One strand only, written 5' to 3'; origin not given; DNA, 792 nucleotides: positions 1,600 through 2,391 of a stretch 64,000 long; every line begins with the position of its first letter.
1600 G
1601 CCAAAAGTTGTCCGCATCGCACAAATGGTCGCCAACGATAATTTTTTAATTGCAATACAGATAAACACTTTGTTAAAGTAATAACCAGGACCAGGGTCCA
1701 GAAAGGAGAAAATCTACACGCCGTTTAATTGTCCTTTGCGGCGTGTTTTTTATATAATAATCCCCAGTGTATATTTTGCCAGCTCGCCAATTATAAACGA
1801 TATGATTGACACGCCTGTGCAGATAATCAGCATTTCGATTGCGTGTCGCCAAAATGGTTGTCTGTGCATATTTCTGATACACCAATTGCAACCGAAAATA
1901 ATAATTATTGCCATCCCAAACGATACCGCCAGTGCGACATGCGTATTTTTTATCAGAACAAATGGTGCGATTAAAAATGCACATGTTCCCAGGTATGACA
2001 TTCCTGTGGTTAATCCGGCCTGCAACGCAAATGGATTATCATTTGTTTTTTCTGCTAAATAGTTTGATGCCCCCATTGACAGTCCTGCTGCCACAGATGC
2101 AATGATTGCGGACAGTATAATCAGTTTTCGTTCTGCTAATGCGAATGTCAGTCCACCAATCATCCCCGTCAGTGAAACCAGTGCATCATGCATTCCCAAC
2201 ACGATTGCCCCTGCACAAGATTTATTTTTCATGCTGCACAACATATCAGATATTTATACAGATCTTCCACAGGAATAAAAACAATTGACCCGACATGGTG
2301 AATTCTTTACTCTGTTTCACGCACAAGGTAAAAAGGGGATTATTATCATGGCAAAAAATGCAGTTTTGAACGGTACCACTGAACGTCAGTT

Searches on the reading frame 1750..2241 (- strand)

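Call 52: search_protein_families(library=pfam, proteins=[window:1750-2241:-], max_evalue=0.001)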
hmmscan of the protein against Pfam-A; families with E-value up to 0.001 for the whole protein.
window:1750-2241:- (163 aa): 1 family
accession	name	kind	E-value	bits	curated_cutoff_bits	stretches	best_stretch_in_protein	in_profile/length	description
PF01988.24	VIT1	-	4.5e-14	53.2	28.1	2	12-67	3-59/214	VIT family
